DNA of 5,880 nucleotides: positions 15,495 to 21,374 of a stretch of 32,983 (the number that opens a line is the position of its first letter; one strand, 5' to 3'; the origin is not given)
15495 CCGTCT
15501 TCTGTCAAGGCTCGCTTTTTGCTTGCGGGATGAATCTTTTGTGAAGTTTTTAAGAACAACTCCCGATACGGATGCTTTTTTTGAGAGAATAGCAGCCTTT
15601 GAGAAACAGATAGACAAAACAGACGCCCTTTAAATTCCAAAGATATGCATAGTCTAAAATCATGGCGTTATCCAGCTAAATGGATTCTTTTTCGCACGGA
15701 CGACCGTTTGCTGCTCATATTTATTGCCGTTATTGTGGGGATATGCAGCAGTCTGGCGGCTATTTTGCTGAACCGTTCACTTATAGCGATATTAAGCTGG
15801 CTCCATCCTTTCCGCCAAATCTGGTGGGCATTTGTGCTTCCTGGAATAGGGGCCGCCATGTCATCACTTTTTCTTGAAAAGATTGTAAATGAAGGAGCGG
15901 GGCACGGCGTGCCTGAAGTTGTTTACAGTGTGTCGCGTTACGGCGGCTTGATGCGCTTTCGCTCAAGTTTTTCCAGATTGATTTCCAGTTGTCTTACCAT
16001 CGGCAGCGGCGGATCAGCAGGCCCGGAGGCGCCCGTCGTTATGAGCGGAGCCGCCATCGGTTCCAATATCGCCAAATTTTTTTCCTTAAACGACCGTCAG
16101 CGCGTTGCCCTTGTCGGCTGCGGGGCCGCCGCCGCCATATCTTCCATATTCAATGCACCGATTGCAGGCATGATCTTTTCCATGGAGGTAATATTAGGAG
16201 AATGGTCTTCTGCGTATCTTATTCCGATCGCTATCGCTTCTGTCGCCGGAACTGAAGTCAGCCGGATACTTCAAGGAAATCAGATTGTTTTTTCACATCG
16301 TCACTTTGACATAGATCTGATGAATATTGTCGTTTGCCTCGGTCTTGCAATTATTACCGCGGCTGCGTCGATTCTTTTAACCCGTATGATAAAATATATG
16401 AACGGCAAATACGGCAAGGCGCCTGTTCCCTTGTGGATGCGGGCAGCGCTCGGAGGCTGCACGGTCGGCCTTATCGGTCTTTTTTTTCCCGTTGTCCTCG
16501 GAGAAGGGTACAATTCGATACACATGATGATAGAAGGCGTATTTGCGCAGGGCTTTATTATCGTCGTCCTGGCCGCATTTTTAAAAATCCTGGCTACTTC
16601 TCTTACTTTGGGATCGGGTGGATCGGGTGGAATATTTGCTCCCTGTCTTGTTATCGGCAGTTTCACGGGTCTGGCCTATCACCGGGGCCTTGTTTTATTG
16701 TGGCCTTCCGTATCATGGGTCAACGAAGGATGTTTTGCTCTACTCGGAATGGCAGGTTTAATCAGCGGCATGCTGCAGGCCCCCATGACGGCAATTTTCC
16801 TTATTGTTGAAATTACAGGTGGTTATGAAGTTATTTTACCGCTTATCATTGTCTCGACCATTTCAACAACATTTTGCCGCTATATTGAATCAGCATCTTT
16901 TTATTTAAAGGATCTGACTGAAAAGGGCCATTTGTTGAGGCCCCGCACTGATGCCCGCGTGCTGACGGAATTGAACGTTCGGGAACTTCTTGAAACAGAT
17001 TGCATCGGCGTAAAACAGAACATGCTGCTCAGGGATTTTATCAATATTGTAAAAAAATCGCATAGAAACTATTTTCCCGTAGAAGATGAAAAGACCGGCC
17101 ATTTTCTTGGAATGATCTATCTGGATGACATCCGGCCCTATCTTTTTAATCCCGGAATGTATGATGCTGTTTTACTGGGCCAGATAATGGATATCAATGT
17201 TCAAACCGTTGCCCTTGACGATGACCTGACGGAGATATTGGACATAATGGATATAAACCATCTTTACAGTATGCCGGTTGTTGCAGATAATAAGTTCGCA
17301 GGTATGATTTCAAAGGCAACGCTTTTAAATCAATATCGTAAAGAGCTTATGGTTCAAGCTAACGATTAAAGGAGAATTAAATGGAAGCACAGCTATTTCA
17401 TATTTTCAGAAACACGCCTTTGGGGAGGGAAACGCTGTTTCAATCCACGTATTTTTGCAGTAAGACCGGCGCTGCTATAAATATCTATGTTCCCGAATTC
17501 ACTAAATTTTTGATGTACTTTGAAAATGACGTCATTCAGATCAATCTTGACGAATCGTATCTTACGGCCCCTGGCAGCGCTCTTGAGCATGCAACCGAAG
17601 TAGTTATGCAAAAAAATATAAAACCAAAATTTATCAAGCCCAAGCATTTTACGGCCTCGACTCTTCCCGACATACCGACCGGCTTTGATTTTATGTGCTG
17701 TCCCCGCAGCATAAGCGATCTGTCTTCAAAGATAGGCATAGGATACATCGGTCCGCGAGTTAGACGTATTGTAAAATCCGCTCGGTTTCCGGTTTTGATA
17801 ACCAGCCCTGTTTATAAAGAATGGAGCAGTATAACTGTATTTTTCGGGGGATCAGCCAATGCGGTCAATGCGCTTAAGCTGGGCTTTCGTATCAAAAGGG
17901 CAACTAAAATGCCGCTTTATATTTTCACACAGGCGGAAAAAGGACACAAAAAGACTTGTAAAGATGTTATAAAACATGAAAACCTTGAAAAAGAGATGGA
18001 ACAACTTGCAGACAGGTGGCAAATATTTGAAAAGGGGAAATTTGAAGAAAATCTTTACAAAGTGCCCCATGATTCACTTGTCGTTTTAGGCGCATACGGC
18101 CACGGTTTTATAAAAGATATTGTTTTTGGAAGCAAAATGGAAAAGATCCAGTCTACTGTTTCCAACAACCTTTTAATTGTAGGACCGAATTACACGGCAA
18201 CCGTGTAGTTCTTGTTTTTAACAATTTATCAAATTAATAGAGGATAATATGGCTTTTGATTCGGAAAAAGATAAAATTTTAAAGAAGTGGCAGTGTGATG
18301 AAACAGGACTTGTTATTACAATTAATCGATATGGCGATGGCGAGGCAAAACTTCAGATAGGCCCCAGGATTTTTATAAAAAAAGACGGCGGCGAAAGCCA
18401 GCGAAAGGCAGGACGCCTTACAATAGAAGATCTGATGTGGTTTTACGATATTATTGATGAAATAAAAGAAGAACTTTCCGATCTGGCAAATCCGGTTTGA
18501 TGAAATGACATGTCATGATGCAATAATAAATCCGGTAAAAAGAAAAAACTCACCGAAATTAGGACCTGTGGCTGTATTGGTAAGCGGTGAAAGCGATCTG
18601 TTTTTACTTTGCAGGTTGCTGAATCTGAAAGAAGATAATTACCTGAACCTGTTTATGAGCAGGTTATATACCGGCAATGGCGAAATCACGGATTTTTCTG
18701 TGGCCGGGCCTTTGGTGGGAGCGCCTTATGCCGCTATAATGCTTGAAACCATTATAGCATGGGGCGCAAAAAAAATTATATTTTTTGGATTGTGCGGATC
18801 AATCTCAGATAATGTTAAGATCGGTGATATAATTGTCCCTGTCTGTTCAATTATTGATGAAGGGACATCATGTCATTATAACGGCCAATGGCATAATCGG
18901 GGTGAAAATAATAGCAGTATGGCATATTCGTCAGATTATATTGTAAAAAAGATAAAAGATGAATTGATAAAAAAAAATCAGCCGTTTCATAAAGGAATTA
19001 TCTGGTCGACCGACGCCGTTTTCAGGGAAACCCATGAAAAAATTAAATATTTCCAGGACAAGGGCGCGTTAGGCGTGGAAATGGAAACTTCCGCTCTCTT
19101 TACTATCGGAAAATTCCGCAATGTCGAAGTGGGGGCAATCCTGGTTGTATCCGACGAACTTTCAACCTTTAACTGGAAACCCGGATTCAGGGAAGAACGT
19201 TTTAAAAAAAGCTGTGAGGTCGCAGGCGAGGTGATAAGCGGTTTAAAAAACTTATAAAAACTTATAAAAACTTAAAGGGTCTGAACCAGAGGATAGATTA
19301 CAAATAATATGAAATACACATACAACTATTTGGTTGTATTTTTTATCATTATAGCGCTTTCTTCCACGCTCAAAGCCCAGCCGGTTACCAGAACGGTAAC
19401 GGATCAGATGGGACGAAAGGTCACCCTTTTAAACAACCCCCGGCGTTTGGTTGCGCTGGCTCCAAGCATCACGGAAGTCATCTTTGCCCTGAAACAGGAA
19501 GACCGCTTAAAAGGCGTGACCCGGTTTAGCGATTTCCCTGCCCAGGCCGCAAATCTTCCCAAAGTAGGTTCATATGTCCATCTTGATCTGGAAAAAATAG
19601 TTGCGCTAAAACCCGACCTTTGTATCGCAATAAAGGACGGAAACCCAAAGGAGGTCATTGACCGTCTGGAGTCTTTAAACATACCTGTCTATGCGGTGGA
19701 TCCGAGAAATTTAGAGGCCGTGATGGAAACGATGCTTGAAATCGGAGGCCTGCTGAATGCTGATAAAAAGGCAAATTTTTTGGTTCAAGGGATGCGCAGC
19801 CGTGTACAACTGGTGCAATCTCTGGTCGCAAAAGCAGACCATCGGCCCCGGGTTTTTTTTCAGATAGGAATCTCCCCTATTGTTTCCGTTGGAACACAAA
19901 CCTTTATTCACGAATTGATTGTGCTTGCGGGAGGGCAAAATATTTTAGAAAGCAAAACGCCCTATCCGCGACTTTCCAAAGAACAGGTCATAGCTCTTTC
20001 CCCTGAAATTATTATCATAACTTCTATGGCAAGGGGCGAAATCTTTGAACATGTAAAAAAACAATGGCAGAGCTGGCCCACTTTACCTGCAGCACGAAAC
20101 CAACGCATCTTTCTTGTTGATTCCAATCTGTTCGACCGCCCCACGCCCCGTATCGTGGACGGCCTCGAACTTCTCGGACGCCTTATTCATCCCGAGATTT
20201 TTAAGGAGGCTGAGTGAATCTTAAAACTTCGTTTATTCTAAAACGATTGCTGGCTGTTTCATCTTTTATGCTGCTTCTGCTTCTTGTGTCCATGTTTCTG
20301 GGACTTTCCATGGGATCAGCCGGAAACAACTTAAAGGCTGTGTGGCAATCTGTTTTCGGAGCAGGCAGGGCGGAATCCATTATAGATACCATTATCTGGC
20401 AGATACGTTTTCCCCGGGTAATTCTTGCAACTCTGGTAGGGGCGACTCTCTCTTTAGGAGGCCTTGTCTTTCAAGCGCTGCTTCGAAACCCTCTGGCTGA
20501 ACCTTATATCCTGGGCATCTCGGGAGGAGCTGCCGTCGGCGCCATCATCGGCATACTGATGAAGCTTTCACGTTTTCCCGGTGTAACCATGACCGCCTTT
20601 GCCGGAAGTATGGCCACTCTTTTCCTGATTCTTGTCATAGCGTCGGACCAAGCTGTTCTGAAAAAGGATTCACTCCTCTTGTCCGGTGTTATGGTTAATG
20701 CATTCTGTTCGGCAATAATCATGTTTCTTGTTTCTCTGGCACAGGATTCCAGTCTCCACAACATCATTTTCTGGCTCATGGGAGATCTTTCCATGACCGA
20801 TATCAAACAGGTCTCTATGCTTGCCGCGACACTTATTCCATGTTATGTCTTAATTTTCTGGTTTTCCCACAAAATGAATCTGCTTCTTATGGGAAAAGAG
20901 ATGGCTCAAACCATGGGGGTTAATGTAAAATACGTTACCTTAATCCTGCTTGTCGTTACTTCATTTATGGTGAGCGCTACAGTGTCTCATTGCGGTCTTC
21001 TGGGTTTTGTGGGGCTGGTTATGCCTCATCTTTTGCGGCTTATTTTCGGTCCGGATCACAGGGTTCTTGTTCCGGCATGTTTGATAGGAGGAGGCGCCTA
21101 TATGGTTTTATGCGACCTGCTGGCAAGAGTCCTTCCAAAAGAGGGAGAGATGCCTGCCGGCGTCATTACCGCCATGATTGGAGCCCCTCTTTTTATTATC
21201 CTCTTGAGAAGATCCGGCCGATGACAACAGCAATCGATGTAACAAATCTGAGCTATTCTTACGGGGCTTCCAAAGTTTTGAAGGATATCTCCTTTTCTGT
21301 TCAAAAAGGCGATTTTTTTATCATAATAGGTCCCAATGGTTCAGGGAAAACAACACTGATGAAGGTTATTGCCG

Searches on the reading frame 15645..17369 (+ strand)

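Call 6: search_protein_families(library=pfam, proteins=[window:15645-17369:+], max_evalue=0.00001)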
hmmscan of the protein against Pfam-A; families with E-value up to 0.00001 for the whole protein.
window:15645-17369:+ (574 aa): 2 families
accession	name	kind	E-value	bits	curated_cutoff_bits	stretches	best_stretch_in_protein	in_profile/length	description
PF00654.25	Voltage_CLC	-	1.3e-82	278.2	24.8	1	69-411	1-345/346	Voltage gated chloride channel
PF00571.33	CBS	-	7e-13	49.1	24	1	512-562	2-53/57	CBS domain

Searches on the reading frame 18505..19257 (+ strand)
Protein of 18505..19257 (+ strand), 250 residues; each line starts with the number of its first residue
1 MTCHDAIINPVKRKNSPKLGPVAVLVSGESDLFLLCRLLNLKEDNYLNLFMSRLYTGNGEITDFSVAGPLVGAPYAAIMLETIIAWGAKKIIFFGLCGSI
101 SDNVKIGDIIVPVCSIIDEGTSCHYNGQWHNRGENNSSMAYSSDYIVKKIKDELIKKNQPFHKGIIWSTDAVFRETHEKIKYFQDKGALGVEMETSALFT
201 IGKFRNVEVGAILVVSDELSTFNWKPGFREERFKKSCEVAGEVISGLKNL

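Call 6: search_protein_families(library=pfam, proteins=[window:18505-19257:+], max_evalue=0.00001)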
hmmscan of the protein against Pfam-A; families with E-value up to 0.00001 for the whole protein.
window:18505-19257:+ (250 aa): 1 family
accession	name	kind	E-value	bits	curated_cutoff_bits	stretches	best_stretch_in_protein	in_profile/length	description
PF01048.26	PNP_UDP_1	-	6.6e-31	107.9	25.1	1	59-240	39-220/233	Phosphorylase superfamily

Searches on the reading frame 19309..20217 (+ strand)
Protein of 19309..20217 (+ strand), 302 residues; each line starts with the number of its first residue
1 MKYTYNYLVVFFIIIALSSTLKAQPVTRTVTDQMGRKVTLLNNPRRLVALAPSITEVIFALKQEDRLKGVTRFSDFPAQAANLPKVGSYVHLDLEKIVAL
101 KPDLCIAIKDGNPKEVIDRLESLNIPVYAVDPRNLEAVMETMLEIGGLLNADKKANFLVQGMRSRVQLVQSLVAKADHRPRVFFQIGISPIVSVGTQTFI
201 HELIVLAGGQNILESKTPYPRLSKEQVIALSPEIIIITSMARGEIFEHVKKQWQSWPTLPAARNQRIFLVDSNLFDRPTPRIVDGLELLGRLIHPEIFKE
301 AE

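Call 6: search_protein_families(library=pfam, proteins=[window:19309-20217:+], max_evalue=0.00001)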
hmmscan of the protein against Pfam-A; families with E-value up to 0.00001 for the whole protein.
window:19309-20217:+ (302 aa): 1 family
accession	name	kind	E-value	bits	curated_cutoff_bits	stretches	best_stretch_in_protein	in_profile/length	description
PF01497.23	Peripla_BP_2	-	3.7e-34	118.6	27.5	1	48-273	2-234/235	Periplasmic binding protein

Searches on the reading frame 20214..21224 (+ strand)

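Call 6: search_protein_families(library=pfam, proteins=[window:20214-21224:+], max_evalue=0.00001)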
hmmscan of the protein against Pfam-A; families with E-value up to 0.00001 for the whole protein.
window:20214-21224:+ (336 aa): 2 families
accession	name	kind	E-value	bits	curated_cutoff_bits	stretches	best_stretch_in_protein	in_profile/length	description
PF01032.23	FecCD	-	8e-89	298.2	26.5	1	22-333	1-311/311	FecCD transport family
PF00950.22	ABC-3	-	9.2e-08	32.4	20.1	1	103-298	39-226/258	ABC 3 transport family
